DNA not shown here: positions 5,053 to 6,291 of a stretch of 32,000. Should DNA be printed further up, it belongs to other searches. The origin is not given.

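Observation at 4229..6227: Intact IS1595-family element with target duplication, promoter-bearing inverted repeats and non-transposase cargo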

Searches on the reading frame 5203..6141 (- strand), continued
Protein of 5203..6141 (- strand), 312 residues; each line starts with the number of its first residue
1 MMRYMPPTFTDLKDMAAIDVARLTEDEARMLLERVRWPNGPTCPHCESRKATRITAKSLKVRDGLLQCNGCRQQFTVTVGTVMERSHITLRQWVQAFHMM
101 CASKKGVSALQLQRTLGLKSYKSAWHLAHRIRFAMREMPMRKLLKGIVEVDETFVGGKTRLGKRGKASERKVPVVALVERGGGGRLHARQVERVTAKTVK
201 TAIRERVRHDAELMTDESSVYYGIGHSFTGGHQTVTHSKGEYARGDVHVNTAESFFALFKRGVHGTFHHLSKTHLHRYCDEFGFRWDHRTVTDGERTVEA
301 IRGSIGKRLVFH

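Call 26: search_protein_families(library=pfam, proteins=[L041:5945-8476:+, L048:5940-8585:+, L051:5960-9046:+, L072:5891-6961:+, L072:7349-7864:-, L080:4425-5114:-, L063:5951-6601:+, L073:6422-7102:-, L035:5955-6689:-, L097:6123-6920:+], max_evalue=0.001)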
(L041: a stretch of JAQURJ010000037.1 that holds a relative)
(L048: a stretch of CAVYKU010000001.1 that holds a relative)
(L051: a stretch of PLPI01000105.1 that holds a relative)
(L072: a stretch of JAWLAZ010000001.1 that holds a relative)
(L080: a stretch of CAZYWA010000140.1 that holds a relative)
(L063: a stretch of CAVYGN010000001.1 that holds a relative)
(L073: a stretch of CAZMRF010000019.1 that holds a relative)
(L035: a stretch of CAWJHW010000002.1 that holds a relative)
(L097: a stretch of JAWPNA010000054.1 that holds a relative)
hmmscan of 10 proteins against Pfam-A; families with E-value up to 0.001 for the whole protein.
L041:5945-8476:+ (843 aa): 5 families
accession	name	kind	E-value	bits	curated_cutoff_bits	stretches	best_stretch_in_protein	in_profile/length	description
PF02384.22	N6_Mtase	-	1.9e-42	146.1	20.4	1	288-608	2-275/311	N-6 DNA Methylase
PF13588.12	HSDR_N_2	-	1.3e-15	57.8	25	1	34-146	1-102/110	Type I restriction enzyme R protein N terminus (HSDR_N)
PF07669.17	Eco57I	-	2e-13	51.2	25.3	1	379-535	4-165/171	Eco57I restriction-modification methylase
PF01170.24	UPF0020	-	6.9e-07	29.6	22.3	1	326-451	25-139/197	RMKL-like, methyltransferase domain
PF20473.4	MmeI_Mtase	-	7.8e-05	22.4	27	0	332-383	22-70/259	MmeI, DNA-methyltransferase domain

L048:5940-8585:+ (881 aa): 4 families
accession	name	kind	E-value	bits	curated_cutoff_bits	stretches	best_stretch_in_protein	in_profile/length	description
PF02384.22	N6_Mtase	-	1.5e-33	116.9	20.4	1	314-642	3-280/311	N-6 DNA Methylase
PF07669.17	Eco57I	-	4.1e-14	53.5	25.3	1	408-567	3-165/171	Eco57I restriction-modification methylase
PF13588.12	HSDR_N_2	-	8.4e-06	26.3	25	1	29-135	8-100/110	Type I restriction enzyme R protein N terminus (HSDR_N)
PF01170.24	UPF0020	-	4.7e-05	23.6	22.3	0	365-440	34-110/197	RMKL-like, methyltransferase domain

L051:5960-9046:+ (1028 aa): 5 families
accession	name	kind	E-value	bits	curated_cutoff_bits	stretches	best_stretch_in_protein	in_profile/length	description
PF07669.17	Eco57I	-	2.2e-35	122.7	25.3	1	493-686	1-171/171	Eco57I restriction-modification methylase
PF20473.4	MmeI_Mtase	-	2e-17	63.7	27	1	425-671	15-218/259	MmeI, DNA-methyltransferase domain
PF02384.22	N6_Mtase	-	1.7e-15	57.6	20.4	2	584-717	118-249/311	N-6 DNA Methylase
PF12950.13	TaqI_C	-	6e-11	43.1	26.5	1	804-951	9-118/118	TaqI-like C-terminal specificity domain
PF01170.24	UPF0020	-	3.3e-05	24.1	22.3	0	432-508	31-92/197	RMKL-like, methyltransferase domain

L072:5891-6961:+ (356 aa): 1 family
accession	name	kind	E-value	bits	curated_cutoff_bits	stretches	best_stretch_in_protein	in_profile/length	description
PF10546.14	P63C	-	2.1e-31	108.8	26.1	1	187-279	1-93/93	P63C domain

L072:7349-7864:- (171 aa): 2 families
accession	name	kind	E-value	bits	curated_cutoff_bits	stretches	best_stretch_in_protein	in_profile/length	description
PF06114.19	Peptidase_M78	-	5.6e-21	75.1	22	1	62-162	27-122/123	IrrE N-terminal-like domain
PF20573.4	DUF6782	-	0.00017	21.4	27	1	54-110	67-121/241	Putative metallopeptidase family (DUF6782)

L080:4425-5114:- (229 aa): 1 family
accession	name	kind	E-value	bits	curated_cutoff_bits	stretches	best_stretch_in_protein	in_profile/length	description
PF01936.24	NYN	-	2e-09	38.5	24.2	1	135-207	71-142/145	NYN domain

L063:5951-6601:+ (216 aa): 1 family
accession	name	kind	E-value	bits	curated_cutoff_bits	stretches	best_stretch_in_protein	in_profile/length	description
PF19865.4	DUF6338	-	1.5e-06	28.4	26.5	1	11-172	11-176/205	Family of unknown function (DUF6338)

L073:6422-7102:- (226 aa): 0 families

L035:5955-6689:- (244 aa): 0 families

L097:6123-6920:+ (265 aa): 0 families

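Call 40: search_protein_families(library=ncbifam, proteins=[window:5203-6141:-], max_evalue=0.01)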
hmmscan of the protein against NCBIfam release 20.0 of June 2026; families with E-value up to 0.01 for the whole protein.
window:5203-6141:- (312 aa): 1 family
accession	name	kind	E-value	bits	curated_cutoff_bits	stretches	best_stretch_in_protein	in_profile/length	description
NF033547.1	transpos_IS1595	equivalog_domain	1.3e-61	208.2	75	1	85-289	1-215/215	IS1595 family transposase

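Call 42: search_dna_similar(query=window:5203-6141:-, collection=plasmids, mode=protein, max_rows=25)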
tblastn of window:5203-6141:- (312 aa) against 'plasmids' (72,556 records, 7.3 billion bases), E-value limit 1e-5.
Records with a match: 476; places in all: 672; records where one place covers at least 80% of the query: 319.
Best place of each record, by identity: <60% 476.
By first word of the organism name: Pseudosulfitobacter 68; Sinorhizobium 46; Acinetobacter 25; Rhizobium 20; Ralstonia 18; Xanthomonas 18; Aeromonas 17; Mesorhizobium 15; Haloarcula 11; Agrobacterium 9; and 109 more.
By predicted mobility (MOB-suite, as given by PLSDB): non-mobilizable 230; conjugative 162; mobilizable 84.
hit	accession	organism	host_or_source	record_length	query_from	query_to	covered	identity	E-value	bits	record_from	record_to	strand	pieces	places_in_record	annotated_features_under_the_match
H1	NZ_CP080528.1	Mesorhizobium sp. AR07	Oxytropis sp.,Cell culture,root nodule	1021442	25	311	92%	47.1%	7e-69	239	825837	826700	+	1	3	record has no annotation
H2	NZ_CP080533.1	Mesorhizobium sp. AR02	Oxytropis sp.,Cell culture,root nodule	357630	26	311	92%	46.2%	4e-54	237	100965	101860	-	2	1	none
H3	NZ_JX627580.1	Methylobacterium oryzae CBMB20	-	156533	15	311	95%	44.1%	4e-66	231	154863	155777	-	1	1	IS1595 family transposase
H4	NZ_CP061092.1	Roseomonas marmotae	Marmota himalayana,pure culture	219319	26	311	92%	43.6%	4e-65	228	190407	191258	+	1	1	IS1595 family transposase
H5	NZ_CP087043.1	Pseudosulfitobacter pseudonitzschiae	Mediolabrus comicus,The surface ...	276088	21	311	93%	39.8%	2e-58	209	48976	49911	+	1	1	IS1595 family transposase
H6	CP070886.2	Pseudosulfitobacter pseudonitzschiae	Skeletonema costatum,The surface ...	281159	21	311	93%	39.8%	2e-58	209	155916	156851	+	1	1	IS1595 family transposase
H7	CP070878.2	Pseudosulfitobacter pseudonitzschiae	Skeletonema costatum,The surface ...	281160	21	311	93%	39.8%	2e-58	209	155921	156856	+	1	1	IS1595 family transposase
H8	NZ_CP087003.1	Pseudosulfitobacter pseudonitzschiae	Skeletonema costatum,The surface ...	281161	21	311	93%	39.8%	2e-58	209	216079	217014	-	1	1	IS1595 family transposase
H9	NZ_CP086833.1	Pseudosulfitobacter pseudonitzschiae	Trieres chinensis,The surface seawater ...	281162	21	311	93%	39.8%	2e-58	209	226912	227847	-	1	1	IS1595 family transposase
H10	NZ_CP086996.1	Pseudosulfitobacter pseudonitzschiae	Skeletonema costatum,The surface ...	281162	21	311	93%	39.8%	2e-58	209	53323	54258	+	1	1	IS1595 family transposase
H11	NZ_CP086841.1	Pseudosulfitobacter pseudonitzschiae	Trieres chinensis,The surface seawater ...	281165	21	311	93%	39.8%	2e-58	209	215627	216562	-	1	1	IS1595 family transposase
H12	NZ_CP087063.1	Pseudosulfitobacter pseudonitzschiae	Mediolabrus comicus,The surface ...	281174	21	311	93%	39.8%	2e-58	209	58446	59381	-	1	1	IS1595 family transposase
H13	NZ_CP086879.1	Pseudosulfitobacter pseudonitzschiae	Skeletonema costatum,The surface ...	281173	21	311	93%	39.8%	2e-58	209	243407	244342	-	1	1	IS1595 family transposase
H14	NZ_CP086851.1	Pseudosulfitobacter pseudonitzschiae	Skeletonema costatum,The surface ...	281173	21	311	93%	39.8%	2e-58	209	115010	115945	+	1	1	IS1595 family transposase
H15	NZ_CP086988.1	Pseudosulfitobacter pseudonitzschiae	Skeletonema costatum,The surface ...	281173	21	311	93%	39.8%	2e-58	209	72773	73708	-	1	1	IS1595 family transposase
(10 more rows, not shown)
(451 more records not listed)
